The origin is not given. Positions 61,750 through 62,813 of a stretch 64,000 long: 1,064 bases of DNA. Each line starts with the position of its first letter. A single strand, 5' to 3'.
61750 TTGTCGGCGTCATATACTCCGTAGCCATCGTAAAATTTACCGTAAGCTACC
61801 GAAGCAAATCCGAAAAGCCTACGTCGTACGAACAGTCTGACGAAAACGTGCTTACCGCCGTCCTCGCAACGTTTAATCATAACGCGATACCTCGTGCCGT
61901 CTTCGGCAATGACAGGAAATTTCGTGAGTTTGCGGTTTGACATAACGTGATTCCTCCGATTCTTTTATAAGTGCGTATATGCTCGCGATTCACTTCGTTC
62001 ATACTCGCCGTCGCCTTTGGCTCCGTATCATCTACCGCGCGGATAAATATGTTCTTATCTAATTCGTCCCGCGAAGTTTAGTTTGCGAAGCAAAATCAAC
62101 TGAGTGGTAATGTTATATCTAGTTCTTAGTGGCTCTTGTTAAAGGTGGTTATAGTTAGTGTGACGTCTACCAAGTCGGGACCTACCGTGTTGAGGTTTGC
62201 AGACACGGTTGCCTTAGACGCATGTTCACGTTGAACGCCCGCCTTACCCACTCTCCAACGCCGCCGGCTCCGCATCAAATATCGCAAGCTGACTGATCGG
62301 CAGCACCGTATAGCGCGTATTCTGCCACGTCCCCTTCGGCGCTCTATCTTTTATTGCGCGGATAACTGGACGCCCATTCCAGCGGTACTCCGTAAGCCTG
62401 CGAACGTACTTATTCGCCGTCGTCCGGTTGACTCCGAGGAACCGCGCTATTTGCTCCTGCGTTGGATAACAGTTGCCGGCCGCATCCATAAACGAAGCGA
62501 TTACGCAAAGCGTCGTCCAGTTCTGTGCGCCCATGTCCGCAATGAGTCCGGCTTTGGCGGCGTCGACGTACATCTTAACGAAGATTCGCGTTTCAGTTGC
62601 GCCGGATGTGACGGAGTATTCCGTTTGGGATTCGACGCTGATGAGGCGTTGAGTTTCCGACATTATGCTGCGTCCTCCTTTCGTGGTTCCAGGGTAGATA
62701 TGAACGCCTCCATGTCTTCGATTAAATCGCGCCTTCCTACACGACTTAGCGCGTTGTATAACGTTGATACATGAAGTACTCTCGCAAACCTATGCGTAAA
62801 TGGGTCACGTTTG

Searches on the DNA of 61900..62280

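Call 28: search_rna_families(source=window, start=61900, end=62280, threshold=evalue, max_evalue=10)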
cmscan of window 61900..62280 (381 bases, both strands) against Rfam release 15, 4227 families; matches with E-value up to 10: 1.
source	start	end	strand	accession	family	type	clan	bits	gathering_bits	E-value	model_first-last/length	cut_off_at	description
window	62103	62134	+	RF01157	sn1185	Gene; snRNA; snoRNA; CD-box;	-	18.2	60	0.43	1-66/66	no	Small nucleolar RNA sn1185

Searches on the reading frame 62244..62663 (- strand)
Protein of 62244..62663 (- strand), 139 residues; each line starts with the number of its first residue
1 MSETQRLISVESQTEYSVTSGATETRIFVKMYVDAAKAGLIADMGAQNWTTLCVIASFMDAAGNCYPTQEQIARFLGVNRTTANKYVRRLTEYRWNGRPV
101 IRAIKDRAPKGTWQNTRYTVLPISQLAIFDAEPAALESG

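Call 8: search_protein_families(library=phrogs, proteins=[window:62244-62663:-])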
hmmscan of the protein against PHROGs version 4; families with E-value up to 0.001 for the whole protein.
window:62244-62663:- (139 aa): 2 families
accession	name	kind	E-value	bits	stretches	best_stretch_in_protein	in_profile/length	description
phrog_12720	-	DNA, RNA and nucleotide metabolism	2.5e-49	167.2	1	19-132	3-115/117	DNA binding protein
phrog_15053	-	unknown function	2.5e-05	24.6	1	40-92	40-93/343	-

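Call 13: search_protein_families(library=pfam, proteins=[window:62244-62663:-], max_evalue=0.01)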
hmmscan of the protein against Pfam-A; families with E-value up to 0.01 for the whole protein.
window:62244-62663:- (139 aa): 5 families
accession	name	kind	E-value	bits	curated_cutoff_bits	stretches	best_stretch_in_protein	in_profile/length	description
PF13730.12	HTH_36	-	3.2e-11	43.3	25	1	52-95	11-54/55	Helix-turn-helix domain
PF13412.12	HTH_24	-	0.00018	21.4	21.9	1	64-92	15-43/48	Winged helix-turn-helix DNA-binding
PF13613.12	HTH_Tnp_4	-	0.0025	17.8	27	1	65-90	18-43/53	Helix-turn-helix of DDE superfamily endonuclease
PF13545.12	HTH_Crp_2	-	0.0034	17.7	27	1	66-93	22-49/70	Crp-like helix-turn-helix domain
PF13551.12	HTH_29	-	0.006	17.1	28.1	1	68-94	14-40/64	Winged helix-turn helix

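Call 15: search_dna_similar(query=window:62244-62663:-, collection=phages, mode=protein, max_rows=40)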
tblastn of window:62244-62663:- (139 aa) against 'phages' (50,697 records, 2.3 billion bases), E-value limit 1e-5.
Records with a match: 16; places in all: 16; records where one place covers at least 80% of the query: 8.
Best place of each record, by identity: 60-80% 2; <60% 14.
By first word of the organism name: Paenibacillus 13; Bacillus 3.
By host as written in the record: Paenibacillus larvae 11; Bacillus sp. MGK1 2; Paenibacillus larvae ATCC 9545 2; Bacillus australimaris strain KR4M-27 1.
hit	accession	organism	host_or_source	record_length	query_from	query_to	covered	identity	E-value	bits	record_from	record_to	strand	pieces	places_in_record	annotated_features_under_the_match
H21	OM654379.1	Bacillus phage vB_BauS_KLEB27-1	Bacillus australimaris strain KR4M-27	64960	2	136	97%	58.8%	8e-49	172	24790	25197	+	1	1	putative transcriptional regulator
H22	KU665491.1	Bacillus phage Mgbh1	Bacillus sp. MGK1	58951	24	133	79%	66.4%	2e-44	160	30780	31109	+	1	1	transcriptional regulator-like protein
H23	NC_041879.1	Bacillus phage Mgbh1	Bacillus sp. MGK1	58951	24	133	79%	66.4%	2e-44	160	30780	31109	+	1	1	DNA binding protein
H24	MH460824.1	Paenibacillus phage Unity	Paenibacillus larvae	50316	3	129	91%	48.4%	9e-31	120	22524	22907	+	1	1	helix-turn-helix domain protein | XRE family transcriptional regulator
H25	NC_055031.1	Paenibacillus phage Unity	Paenibacillus larvae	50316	3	129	91%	48.4%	9e-31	120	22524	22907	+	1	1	DNA binding protein | XRE family transcriptional regulator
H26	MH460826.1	Paenibacillus phage Heath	Paenibacillus larvae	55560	3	129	91%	48.4%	9e-31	120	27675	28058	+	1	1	helix-turn-helix domain protein | XRE family transcriptional regulator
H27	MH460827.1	Paenibacillus phage Halcyone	Paenibacillus larvae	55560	3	129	91%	48.4%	9e-31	120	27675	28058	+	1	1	helix-turn-helix domain protein | XRE family transcriptional regulator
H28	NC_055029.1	Paenibacillus phage Halcyone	Paenibacillus larvae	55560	3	129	91%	48.4%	9e-31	120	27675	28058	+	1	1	DNA binding protein | XRE family transcriptional regulator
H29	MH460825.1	Paenibacillus phage Scottie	Paenibacillus larvae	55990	3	129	91%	48.4%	9e-31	120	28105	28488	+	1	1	helix-turn-helix domain protein | XRE family transcriptional regulator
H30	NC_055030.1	Paenibacillus phage Scottie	Paenibacillus larvae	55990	3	129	91%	48.4%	9e-31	120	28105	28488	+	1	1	DNA binding protein | XRE family transcriptional regulator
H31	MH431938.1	Paenibacillus phage C7Cdelta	Paenibacillus larvae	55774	27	129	74%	54.4%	3e-31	122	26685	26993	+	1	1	HTH domain containing protein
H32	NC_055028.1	Paenibacillus phage C7Cdelta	Paenibacillus larvae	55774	27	129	74%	54.4%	3e-31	122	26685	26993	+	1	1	DNA binding protein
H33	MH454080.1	Paenibacillus phage Ley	Paenibacillus larvae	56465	27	129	74%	54.4%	3e-31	122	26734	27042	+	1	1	helix-turn-helix domain transcriptional regulator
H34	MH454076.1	Paenibacillus phage Ash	Paenibacillus larvae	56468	27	129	74%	54.4%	3e-31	122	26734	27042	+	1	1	helix-turn-helix domain transcriptional regulator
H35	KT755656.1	Paenibacillus phage Tripp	Paenibacillus larvae ATCC 9545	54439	27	129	74%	52.4%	1e-29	117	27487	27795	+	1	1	DNA binding-like protein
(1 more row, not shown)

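Call 16: find_related_loci(query=window:62244-62663:-, collection=viral_contigs, flank=3000)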
Query window:62244-62663:- (139 aa) in viral_contigs; peptide patterns used: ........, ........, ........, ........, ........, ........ (x = any residue, [..] = any of these).
93 stretches matched a pattern; 81 encode a relative of the query (tblastn E <= 1e-3); the best 80 are kept; 80 distinct loci.
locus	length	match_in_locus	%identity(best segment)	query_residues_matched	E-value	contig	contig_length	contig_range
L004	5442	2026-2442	91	1-139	1e-86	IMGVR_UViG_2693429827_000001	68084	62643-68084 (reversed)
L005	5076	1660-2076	88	1-139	7e-83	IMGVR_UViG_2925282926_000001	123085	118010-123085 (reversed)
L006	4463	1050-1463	86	1-139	1e-81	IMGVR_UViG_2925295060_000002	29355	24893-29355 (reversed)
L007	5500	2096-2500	85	5-139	2e-80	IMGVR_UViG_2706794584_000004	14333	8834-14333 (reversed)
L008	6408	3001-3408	85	5-139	1e-76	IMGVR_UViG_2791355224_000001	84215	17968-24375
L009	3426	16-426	82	2-137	1e-75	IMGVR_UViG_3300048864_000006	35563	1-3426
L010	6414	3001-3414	77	1-137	7e-71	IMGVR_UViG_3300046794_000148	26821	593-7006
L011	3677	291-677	78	4-132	3e-68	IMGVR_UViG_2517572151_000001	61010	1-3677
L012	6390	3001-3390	72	7-136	7e-62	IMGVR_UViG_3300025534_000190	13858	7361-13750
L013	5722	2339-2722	67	6-133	7e-59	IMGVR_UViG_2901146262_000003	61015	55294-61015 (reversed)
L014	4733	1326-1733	63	2-136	4e-57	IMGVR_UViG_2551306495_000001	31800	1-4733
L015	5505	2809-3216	62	2-136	2e-56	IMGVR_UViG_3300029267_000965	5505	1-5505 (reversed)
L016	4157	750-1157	62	2-136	1e-56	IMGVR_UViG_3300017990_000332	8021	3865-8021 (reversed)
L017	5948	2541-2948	62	2-136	2e-56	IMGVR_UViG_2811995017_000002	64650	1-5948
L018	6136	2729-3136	63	2-136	1e-56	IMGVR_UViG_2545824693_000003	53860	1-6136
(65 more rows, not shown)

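Call 56: search_protein_families(library=ncbifam, proteins=[window:62244-62663:-], max_evalue=0.01)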
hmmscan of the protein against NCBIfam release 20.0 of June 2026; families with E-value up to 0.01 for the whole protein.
window:62244-62663:- (139 aa): 0 families

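Call 80: search_solved_structures(query=window:62244-62663:-, max_evalue=1)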
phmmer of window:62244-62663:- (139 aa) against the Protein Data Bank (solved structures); distinct sequences matched with E-value up to 1: 2.
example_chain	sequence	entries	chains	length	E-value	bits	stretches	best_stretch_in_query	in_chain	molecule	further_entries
7nkx_Y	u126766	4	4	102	0.14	15.6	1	50-89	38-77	Chromatin elongation factor SPT4 | Transcription elongation factor SPT4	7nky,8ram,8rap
2exu_A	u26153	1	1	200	0.41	14.1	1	50-89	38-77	Transcription initiation protein SPT4/SPT5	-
